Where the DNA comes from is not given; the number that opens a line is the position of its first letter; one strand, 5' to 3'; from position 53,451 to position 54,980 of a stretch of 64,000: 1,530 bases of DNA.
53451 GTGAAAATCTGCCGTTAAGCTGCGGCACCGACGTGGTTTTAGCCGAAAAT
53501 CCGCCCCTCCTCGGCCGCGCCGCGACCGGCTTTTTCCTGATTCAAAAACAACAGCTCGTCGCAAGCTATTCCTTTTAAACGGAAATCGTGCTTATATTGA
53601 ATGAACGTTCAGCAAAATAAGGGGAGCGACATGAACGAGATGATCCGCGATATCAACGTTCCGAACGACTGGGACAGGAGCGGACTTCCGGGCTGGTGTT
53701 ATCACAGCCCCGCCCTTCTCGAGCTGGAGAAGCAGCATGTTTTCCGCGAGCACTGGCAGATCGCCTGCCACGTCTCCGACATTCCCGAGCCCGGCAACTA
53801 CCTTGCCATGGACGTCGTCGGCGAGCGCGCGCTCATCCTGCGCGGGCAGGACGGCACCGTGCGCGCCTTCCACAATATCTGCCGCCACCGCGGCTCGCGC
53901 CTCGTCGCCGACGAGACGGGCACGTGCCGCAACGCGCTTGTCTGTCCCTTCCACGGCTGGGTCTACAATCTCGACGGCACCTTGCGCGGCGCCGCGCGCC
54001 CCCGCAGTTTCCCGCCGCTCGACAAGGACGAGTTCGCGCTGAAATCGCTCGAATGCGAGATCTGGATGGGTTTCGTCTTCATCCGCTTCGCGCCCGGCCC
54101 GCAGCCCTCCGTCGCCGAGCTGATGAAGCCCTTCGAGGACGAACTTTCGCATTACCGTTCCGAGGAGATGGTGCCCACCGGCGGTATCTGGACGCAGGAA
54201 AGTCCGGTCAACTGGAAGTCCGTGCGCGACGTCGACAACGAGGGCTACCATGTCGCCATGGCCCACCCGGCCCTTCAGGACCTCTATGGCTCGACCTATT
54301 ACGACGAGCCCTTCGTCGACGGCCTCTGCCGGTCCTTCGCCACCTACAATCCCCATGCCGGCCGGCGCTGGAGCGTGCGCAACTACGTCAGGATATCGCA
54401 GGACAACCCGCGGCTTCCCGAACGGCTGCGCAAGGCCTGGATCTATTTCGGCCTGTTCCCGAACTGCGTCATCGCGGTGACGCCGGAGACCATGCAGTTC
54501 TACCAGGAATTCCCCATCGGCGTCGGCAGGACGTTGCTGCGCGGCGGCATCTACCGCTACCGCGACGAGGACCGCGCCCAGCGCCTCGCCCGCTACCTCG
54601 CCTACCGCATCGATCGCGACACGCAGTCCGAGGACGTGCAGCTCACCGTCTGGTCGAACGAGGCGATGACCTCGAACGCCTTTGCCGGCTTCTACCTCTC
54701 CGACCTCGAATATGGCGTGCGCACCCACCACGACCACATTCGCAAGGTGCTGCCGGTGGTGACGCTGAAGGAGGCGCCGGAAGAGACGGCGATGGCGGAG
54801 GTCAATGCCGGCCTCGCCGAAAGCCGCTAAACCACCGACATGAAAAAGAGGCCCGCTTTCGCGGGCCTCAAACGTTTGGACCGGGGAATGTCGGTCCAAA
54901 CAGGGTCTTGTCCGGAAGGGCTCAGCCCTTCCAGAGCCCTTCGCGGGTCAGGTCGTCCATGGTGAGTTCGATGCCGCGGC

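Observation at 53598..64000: Candidate undescribed methylated-amine pathway island: Rieske oxygenase, omega-aminotransferase, polyamine-type ABC, PEAMT-like methyltransferase, paired PYROXD2-like flavoproteins and a BetI-like repressor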

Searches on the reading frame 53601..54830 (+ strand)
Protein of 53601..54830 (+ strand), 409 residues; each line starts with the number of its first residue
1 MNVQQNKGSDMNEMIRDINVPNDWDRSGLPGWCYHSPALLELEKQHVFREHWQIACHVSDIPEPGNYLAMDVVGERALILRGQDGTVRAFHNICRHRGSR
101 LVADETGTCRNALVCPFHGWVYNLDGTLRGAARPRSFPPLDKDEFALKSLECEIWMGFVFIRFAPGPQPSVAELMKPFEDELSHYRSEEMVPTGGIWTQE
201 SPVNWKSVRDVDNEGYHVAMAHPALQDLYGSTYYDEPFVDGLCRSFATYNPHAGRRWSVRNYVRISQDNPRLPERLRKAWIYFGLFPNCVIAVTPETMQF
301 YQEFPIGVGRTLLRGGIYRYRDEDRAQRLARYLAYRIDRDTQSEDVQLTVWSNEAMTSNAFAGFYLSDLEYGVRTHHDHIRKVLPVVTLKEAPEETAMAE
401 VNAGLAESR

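Call 9: search_protein_families(library=pfam, proteins=[window:53601-54830:+])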
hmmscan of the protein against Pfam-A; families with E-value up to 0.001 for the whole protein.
window:53601-54830:+ (409 aa): 2 families
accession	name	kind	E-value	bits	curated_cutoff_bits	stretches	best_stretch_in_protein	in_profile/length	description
PF00848.25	Ring_hydroxyl_A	-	1.1e-25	91.2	24.9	1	197-384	10-206/208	Ring hydroxylating alpha subunit (catalytic domain)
PF00355.32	Rieske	-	1e-19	70.6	20.3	1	51-135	1-82/88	Rieske [2Fe-2S] domain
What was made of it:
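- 53631..54830 (+): Rieske non-haem-iron oxygenase alpha subunit, group V (quaternary-amine type) with an unusual Asp at the signature position. Pfam Rieske and Ring_hydroxyl_A (call 9).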

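Call 10: search_protein_families(library=ncbifam, proteins=[window:53601-54830:+])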
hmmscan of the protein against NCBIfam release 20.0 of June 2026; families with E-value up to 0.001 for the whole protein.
window:53601-54830:+ (409 aa): 6 families
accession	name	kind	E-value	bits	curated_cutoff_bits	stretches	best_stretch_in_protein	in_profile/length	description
NF058607.1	GlBtMonoOxGbcA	equivalog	3.6e-39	134.4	670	1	28-227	32-227/420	glycine betaine monooxygenase oxygenase subunit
NF042946.1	3PPDioc_HcaE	equivalog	1.1e-24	87.2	830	1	32-225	19-217/450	3-phenylpropionate/cinnamic acid dioxygenase subunit alpha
TIGR03228.1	anthran_1_2_A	equivalog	5.5e-21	74.8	671.9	1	34-222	21-213/438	anthranilate 1,2-dioxygenase large subunit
TIGR03229.1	benzo_1_2_benA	equivalog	1.3e-18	67.1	780.95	1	34-222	21-215/433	benzoate 1,2-dioxygenase large subunit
NF041684.1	ant_diox_AndAc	equivalog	2e-15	56.3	750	1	16-222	11-222/418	anthranilate 1,2-dioxygenase large subunit AndAc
NF052579.1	BetMthstMoxSdmAMthl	equivalog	0.00059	18.9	600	1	77-126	42-89/351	4beta-methylsterol monooxygenase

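Call 15: search_solved_structures(query=window:53601-54830:+, max_evalue=0.00001)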
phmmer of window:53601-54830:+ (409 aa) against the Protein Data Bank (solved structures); distinct sequences matched with E-value up to 0.00001: 37.
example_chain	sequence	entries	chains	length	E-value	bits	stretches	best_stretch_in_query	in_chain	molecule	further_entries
6y9c_A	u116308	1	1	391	1.5e-33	119.6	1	30-228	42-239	Carnitine monooxygenase oxygenase subunit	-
6y8j_A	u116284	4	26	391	2.1e-33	119.1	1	30-228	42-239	Carnitine monooxygenase oxygenase subunit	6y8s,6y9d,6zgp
3vca_A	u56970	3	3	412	1.3e-26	96.6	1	33-225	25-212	Ring-hydroxylating dioxygenase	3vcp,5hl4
4qup_A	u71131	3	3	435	1.5e-26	96.5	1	33-225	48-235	Monoxygenase; demethylase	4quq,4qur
3n0q_A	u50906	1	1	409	7.5e-26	94.2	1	34-242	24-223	Putative aromatic-ring hydroxylating dioxygenase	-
2ckf_A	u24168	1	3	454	5.2e-23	84.8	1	40-226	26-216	RING-HYDROXYLATING DIOXYGENASE ALPHA SUBUNIT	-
8k0a_A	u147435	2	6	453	1.1e-22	83.7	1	32-230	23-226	3-phenylpropionate/cinnamic acid dioxygenase subunit alpha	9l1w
2gbw_A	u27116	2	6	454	2.6e-22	82.5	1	41-228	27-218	Biphenyl 2,3-Dioxygenase Alpha Subunit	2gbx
9o71_A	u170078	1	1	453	2.6e-22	82.5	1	34-231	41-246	Phenylpropionate dioxygenase-like ring-hydroxylating dioxygenase large terminal subunit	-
7yls_B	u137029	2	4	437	6.3e-22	81.2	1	34-228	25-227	Rieske (2Fe-2S) domain protein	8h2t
9jp5_A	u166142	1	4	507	8.3e-21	77.6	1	22-227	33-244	Phthalate 3,4-dioxygenase alpha subunit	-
2bmo_A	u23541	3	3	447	1.7e-20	76.5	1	38-225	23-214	OXYGENASE-ALPHA NBDO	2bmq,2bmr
1uli_A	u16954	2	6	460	3.2e-20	75.6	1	30-218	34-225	biphenyl dioxygenase large subunit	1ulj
5xbp_A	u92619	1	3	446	2.2e-19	72.9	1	38-226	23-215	3NT oxygenase alpha subunit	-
4hjl_A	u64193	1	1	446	2.5e-19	72.7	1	38-224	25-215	Naphthalene 1,2-dioxygenase subunit alpha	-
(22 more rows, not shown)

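Call 82: find_related_loci(query=A2, collection=genome_contigs, flank=10000)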
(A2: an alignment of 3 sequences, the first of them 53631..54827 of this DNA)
Query A2 (399 aa) in genome_contigs; peptide patterns used: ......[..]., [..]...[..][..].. (x = any residue, [..] = any of these).
382 stretches matched a pattern; 340 encode a relative of the query (tblastn E <= 1e-3); the best 80 are kept; 80 distinct loci.
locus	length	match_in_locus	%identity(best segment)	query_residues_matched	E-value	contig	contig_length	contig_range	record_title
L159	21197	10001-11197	97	1-399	0e+0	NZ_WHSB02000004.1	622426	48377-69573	Shinella lacus strain CPCC 100929 NODE_4, whole genome shotgun sequence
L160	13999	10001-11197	92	1-399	0e+0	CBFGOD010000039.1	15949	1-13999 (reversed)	MAG TPA_asm: uncultured Shinella sp. isolate ERR5385023_binner23_Refined_11 genome assembly, contig: ERZ27258628.137, wh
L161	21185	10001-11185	92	1-395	0e+0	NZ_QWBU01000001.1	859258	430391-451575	Shinella sp. WSJ-2 contig1, whole genome shotgun sequence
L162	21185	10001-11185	92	1-395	0e+0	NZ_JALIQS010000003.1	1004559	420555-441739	Shinella sp. CPCC 101442 Scaffold3, whole genome shotgun sequence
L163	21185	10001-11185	93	1-395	0e+0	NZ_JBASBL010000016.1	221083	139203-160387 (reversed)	MAG: Shinella sp. isolate MFD12221_ilm_asm_bin12 k127_28401, whole genome shotgun sequence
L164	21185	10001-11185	93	1-395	0e+0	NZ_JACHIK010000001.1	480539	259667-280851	Shinella fusca strain DSM 21319 Ga0415286_01, whole genome shotgun sequence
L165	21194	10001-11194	91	1-398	0e+0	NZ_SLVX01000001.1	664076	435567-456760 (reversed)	Shinella granuli strain DSM 18401 Ga0310514_101, whole genome shotgun sequence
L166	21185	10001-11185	91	1-395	0e+0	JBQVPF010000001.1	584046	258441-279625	MAG: Shinella sp. isolate NL0208PS_1 k141_141197_length_584046_cov_14.8571, whole genome shotgun sequence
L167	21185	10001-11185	92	1-395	0e+0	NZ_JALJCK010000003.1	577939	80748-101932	Shinella yambaruensis strain DSM 18801 NODE_3_length_577939_cov_205.966973, whole genome shotgun sequence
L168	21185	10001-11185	91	1-395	0e+0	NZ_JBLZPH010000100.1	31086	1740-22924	Shinella sp. M31 S6_100, whole genome shotgun sequence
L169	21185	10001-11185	91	1-395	0e+0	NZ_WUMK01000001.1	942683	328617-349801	Shinella kummerowiae strain CCBAU 25048 1, whole genome shotgun sequence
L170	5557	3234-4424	91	1-397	0e+0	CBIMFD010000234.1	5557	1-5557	MAG TPA_asm: uncultured Shinella sp. isolate SRR16817032_binner23_Refined_12 genome assembly, contig: ERZ27393366.5163,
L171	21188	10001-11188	91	1-396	0e+0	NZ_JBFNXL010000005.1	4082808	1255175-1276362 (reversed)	Shinella sp. S4-D37 000000F, whole genome shotgun sequence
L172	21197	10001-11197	90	1-399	0e+0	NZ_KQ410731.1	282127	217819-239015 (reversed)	Shinella sp. SUS2 scf_44948_9, whole genome shotgun sequence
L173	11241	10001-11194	89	1-398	0e+0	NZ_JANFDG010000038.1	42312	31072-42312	Shinella pollutisoli strain KCTC 52677 Scaffold38, whole genome shotgun sequence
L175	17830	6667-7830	86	1-388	0e+0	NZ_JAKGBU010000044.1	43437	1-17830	Rhizobium alarense strain TRM95111 scaffold44, whole genome shotgun sequence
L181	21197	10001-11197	81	1-399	0e+0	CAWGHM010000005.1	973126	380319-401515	MAG: uncultured Alphaproteobacteria bacterium isolate MFD02832.bin.2.101 genome assembly, contig: contig_16287, whole ge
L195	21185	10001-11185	80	1-395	0e+0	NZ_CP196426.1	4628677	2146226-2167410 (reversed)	Pararhizobium sp. O133 chromosome 1, complete sequence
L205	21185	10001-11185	78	1-395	0e+0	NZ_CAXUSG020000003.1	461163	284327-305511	Rhizobium sp. LjRoot30 LJR030c3, whole genome shotgun sequence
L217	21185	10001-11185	75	1-395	0e+0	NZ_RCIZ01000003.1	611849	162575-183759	Mesorhizobium sp. YM1C-6-2 YM1C_Scf_3, whole genome shotgun sequence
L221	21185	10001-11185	75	1-395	0e+0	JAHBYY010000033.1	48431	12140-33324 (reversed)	MAG: Rhizobiaceae bacterium isolate ACE_PRO31 PRO31_33, whole genome shotgun sequence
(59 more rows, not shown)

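Call 86: search_protein_families(library=pfam, proteins=[L217:11227-12213:-, L217:12307-13401:-, L217:13398-14069:-, L217:14397-15992:-, L221:11172-12647:-, L205:11519-13189:+, L195:11286-12671:+, L175:8560-10461:+, L181:16330-17199:+, L181:17275-18276:+], max_evalue=0.00001)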
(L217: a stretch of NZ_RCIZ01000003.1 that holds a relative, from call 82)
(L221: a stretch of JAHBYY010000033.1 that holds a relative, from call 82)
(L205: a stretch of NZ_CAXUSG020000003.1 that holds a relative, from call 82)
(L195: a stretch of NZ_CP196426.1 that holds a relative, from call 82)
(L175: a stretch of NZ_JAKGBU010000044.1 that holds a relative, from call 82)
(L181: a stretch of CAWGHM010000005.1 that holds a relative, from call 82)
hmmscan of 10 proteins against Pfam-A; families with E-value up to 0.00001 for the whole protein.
L217:11227-12213:- (328 aa): 1 family
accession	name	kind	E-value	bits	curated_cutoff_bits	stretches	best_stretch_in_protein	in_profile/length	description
PF01764.32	Lipase_3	-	9.5e-20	71.4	22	1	116-238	1-138/140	Lipase (class 3)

L217:12307-13401:- (364 aa): 1 family
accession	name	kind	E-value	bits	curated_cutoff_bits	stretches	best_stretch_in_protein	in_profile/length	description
PF00149.33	Metallophos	-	1.6e-10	42.1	21.5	1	35-306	2-189/191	Calcineurin-like phosphoesterase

L217:13398-14069:- (223 aa): 7 families
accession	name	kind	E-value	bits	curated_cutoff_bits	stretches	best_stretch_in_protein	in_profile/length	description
PF13649.12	Methyltransf_25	-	1.8e-14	54.6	27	1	61-156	1-97/97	Methyltransferase domain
PF08242.18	Methyltransf_12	-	4.2e-12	47.1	30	1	62-157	1-97/98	Methyltransferase domain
PF08241.18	Methyltransf_11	-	7.4e-11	43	21.2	1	63-160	2-95/95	Methyltransferase domain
PF13489.12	Methyltransf_23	-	9.3e-09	35.7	27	1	55-168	20-124/164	Methyltransferase domain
PF13847.12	Methyltransf_31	-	2.5e-08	34.2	27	1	58-164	4-113/145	Methyltransferase domain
PF05891.18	Methyltransf_PK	-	2e-06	27.9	27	1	53-160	51-159/218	AdoMet dependent proline di-methyltransferase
PF05401.17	NodS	-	3e-06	27.7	24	1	54-156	40-140/201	Nodulation protein S (NodS)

L217:14397-15992:- (531 aa): 2 families
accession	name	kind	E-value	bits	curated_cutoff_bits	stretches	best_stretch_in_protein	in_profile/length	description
PF00884.28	Sulfatase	-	4.6e-44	151.4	25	1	69-412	1-300/301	Sulfatase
PF16347.10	SGSH_C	-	3.4e-06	27.7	29.3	1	362-413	4-53/154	N-sulphoglucosamine sulphohydrolase, C-terminal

L221:11172-12647:- (491 aa): 10 families
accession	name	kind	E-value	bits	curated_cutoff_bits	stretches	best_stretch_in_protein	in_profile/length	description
PF07719.23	TPR_2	-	1.7e-16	59.4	27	0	268-300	1-33/34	Tetratricopeptide repeat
PF14559.12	TPR_19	-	4.6e-15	56.1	25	0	248-302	5-59/68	Tetratricopeptide repeat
PF13414.12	TPR_11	-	1.8e-13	50.4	26.8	0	250-282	10-42/42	TPR repeat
PF13431.12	TPR_17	-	2e-13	49.9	24.4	0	256-281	1-26/34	Tetratricopeptide repeat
PF00515.34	TPR_1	-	2.8e-10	40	27.8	0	304-326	3-25/34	Tetratricopeptide repeat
PF13181.12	TPR_8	-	5.2e-09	36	25.7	0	268-299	1-32/34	Tetratricopeptide repeat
PF13432.12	TPR_16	-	6.8e-09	36.5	32.7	1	280-328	9-57/65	Tetratricopeptide repeat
PF13428.12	TPR_14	-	1.1e-08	35.4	23.5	0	269-308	2-41/44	Tetratricopeptide repeat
PF12895.13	ANAPC3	-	4e-07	30.6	27.2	0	256-326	11-80/82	Anaphase-promoting complex, cyclosome, subunit 3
PF13424.12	TPR_12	-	5.8e-06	26.8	30.1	0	304-354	4-63/77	Tetratricopeptide repeat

L205:11519-13189:+ (556 aa): 2 families
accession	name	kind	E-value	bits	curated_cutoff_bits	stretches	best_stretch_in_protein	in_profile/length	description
PF00155.27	Aminotran_1_2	-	4e-15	56.3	19.7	1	189-539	4-359/361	Aminotransferase class I and II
PF00392.27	GntR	-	9.8e-12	44.8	27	1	109-171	2-64/64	Bacterial regulatory proteins, gntR family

L195:11286-12671:+ (461 aa): 3 families
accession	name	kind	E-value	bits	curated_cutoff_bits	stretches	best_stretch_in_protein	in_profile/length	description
PF13751.12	DDE_Tnp_1_6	-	4.8e-29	101.6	25.1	1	331-448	2-124/125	Transposase DDE domain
PF05598.16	DUF772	-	1e-24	86.7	23.1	1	57-132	1-73/74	Transposase domain (DUF772)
PF01609.27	DDE_Tnp_1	-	2.8e-10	40.8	23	1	234-445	39-200/200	Transposase DDE domain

L175:8560-10461:+ (633 aa): 5 families
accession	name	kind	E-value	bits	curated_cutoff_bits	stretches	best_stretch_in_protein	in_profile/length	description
PF00015.26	MCPsignal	-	4.8e-51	173.4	34.6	1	396-549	3-170/172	Methyl-accepting chemotaxis protein (MCP) signalling domain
PF08447.18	PAS_3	-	7.3e-29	100.3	25.6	2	72-156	2-88/89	PAS fold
PF13426.13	PAS_9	-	4.4e-27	94.8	27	2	187-283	7-102/103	PAS domain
PF08448.16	PAS_4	-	6e-25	88.1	23.1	2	181-286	6-109/110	PAS fold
PF00989.32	PAS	-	3.9e-15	56.3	22.6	1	61-148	13-100/113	PAS fold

L181:16330-17199:+ (289 aa): 4 families
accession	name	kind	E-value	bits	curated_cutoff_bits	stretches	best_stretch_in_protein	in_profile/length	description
PF00106.31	adh_short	-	4.7e-49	167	26.6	1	26-204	2-189/195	short chain dehydrogenase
PF13561.12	adh_short_C2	-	1.2e-35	123.7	27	1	31-216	1-194/236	Enoyl-(Acyl carrier protein) reductase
PF01370.27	Epimerase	-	7.2e-09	35.8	20.9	1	27-189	1-169/240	NAD dependent epimerase/dehydratase family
PF08659.16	KR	-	2.3e-07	31.3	22.6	1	26-179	2-164/180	KR domain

L181:17275-18276:+ (333 aa): 3 families
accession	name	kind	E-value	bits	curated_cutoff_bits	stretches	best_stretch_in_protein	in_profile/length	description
PF13602.12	ADH_zinc_N_2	-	1.8e-34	119.9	27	1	187-330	1-134/134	Zinc-binding dehydrogenase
PF00107.32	ADH_zinc_N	-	1.5e-17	64.2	31.8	1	156-242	1-95/129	Zinc-binding dehydrogenase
PF08240.17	ADH_N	-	7.1e-17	62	23.5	1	27-114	2-103/104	Alcohol dehydrogenase GroES-like domain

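Call 90: search_solved_structures(query=window:53631-54830:+, max_evalue=1e-24, show_alignments=4)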
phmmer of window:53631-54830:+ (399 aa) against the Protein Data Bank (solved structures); distinct sequences matched with E-value up to 1e-24: 5.
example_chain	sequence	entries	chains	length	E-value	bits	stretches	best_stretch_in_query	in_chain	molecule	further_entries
6y9c_A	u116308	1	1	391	1.6e-33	119.5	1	20-218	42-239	Carnitine monooxygenase oxygenase subunit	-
6y8j_A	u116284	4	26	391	2.3e-33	119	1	20-218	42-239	Carnitine monooxygenase oxygenase subunit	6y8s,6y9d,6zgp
3vca_A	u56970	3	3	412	1.3e-26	96.7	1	23-215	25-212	Ring-hydroxylating dioxygenase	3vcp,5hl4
4qup_A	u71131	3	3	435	1.5e-26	96.5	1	23-215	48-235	Monoxygenase; demethylase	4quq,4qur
3n0q_A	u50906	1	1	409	7.8e-26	94.2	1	24-232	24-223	Putative aromatic-ring hydroxylating dioxygenase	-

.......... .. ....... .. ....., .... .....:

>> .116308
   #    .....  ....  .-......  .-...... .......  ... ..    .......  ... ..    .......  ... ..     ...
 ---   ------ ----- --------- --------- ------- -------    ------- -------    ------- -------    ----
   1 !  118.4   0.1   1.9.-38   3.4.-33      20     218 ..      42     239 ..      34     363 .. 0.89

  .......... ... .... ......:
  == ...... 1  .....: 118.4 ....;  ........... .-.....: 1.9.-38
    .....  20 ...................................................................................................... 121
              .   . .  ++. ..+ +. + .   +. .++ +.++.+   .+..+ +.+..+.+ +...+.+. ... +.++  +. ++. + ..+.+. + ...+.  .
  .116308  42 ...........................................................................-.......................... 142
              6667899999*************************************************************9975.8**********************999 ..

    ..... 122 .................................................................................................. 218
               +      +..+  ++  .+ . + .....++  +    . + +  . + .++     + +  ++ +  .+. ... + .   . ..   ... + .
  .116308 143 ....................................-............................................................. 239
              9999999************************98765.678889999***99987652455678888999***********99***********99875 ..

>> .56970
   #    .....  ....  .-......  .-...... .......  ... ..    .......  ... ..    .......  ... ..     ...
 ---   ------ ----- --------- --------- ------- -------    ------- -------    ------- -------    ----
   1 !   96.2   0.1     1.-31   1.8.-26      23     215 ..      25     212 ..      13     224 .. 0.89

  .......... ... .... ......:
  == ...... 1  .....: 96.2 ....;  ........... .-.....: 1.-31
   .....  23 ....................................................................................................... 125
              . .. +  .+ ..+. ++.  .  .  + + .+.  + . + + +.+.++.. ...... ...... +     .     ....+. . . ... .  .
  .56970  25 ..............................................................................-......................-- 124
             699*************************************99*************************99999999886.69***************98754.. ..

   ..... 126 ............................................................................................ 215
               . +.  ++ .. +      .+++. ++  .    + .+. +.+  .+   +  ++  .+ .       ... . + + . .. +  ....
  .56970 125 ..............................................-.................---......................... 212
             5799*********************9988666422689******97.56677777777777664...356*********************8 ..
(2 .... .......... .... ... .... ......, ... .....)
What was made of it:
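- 53631..54830 (+): Best solved relatives are CntA and Stc2 (calls 15, 90).
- On Group V (quaternary-amine) Rieske oxygenases: They align to CntA and Stc2 (call 90). The Glu of NEGYH aligns to CntA E205 (call 90). The aligned residue is Asp (call 90).
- Closest known: Carnitine monooxygenase CntAB and stachydrine demethylase Stc2. Same: These are the best solved relatives (calls 15, 90).
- The Rieske signature position is Asp, neither the Asn of known demethylases nor the Tyr/Phe of C-oxidising members (call 90). CntA is the best solved relative of the Rieske protein (119 bits; calls 15, 90).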
